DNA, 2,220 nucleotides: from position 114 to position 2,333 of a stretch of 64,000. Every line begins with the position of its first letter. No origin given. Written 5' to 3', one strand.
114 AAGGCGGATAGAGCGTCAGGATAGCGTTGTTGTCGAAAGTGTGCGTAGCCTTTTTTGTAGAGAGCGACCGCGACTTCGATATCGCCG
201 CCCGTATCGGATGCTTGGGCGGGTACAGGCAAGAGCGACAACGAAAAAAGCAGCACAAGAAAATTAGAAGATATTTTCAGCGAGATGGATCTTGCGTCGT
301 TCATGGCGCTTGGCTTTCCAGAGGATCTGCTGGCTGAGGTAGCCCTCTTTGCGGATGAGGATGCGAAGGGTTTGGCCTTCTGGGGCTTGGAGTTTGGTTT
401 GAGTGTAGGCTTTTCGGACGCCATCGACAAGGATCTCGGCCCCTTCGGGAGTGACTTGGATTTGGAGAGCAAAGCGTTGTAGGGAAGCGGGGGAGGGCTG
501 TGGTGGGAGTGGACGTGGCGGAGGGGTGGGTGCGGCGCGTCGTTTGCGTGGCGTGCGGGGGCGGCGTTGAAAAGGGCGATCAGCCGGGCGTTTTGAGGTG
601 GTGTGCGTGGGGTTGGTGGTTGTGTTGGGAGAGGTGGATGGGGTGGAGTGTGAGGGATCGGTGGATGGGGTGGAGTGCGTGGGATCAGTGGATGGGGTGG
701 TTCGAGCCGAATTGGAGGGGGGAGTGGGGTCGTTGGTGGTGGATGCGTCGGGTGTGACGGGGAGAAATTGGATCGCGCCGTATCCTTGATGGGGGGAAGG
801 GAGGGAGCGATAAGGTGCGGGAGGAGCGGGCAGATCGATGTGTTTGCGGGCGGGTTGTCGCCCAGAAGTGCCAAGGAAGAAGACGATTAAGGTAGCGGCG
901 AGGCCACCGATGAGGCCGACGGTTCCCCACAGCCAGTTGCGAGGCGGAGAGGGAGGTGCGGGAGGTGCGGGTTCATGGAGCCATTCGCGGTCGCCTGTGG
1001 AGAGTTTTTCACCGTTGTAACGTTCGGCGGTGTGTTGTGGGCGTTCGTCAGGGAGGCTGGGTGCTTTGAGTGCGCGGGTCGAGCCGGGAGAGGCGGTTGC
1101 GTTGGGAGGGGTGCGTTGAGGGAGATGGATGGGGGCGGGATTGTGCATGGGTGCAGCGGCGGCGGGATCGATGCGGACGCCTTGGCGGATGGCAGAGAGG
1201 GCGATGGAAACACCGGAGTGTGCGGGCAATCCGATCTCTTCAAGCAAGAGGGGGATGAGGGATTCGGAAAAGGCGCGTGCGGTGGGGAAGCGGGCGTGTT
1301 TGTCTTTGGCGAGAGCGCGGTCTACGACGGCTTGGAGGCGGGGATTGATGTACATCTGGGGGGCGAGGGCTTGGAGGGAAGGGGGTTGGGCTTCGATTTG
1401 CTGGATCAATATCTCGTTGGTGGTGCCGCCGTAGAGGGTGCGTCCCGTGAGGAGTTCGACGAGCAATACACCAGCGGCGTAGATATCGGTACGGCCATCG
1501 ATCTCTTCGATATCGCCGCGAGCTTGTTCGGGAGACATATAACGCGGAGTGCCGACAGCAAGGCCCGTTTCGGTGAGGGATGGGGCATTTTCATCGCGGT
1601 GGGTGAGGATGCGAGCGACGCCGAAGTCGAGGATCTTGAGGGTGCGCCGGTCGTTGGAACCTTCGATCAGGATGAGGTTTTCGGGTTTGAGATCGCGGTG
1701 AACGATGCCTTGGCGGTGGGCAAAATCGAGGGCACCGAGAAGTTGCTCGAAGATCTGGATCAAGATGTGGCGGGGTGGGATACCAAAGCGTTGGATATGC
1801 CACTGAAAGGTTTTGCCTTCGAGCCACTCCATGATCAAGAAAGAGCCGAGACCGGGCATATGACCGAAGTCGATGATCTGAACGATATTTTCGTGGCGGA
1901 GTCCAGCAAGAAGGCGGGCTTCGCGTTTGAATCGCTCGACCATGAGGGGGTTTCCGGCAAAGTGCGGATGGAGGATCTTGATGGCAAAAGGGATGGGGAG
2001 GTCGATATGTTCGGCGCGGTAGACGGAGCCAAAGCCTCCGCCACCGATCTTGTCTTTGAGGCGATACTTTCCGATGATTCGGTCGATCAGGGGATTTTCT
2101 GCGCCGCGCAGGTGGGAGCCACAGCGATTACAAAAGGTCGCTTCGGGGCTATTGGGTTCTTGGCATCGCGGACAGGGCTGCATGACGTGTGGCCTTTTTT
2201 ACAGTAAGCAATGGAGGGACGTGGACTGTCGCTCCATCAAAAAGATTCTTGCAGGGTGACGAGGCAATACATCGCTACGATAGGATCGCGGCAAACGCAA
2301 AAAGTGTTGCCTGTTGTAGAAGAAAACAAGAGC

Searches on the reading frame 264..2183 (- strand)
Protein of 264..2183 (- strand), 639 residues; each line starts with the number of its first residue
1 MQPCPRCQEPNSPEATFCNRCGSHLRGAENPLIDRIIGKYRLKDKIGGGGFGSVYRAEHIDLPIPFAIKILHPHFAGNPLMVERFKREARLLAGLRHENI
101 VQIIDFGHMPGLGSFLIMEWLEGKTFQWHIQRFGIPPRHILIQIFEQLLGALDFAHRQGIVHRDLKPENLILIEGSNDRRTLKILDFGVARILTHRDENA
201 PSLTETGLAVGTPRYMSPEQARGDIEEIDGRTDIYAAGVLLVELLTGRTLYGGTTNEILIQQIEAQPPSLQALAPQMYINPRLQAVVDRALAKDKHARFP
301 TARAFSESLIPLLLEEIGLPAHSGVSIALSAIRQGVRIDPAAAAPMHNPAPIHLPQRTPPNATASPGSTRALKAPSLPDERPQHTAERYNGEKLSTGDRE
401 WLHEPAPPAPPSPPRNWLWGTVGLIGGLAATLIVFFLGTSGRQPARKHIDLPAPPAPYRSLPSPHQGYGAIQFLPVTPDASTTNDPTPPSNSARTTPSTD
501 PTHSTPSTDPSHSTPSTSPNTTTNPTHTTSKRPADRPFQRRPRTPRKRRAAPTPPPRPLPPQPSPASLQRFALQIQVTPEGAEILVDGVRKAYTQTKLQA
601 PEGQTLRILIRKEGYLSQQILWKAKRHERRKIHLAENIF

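Call 9: search_protein_families(library=pfam, proteins=[window:264-2183:-], max_evalue=0.001)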
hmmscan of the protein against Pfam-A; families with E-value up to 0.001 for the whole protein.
window:264-2183:- (639 aa): 4 families
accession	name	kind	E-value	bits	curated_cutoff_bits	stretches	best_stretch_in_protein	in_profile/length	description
PF00069.31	Pkinase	-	2.3e-44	152.2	31.7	1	40-305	1-258/263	Protein kinase domain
PF07714.23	PK_Tyr_Ser-Thr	-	9.2e-25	87.9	23.1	1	42-298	3-248/258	Protein tyrosine and serine/threonine kinase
PF13240.11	Zn_Ribbon_1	-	2.6e-05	24.3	25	1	4-25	2-23/23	zinc-ribbon domain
PF12773.13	DZR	-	6.5e-05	23.4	27.3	1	4-25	1-22/45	Double zinc ribbon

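Call 88: find_encoding_contigs(protein=window:264-2183:-, flank=10000, max_places=2)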
Protein window:264-2183:- (639 aa): no gene with exactly this product is on record in the collection.
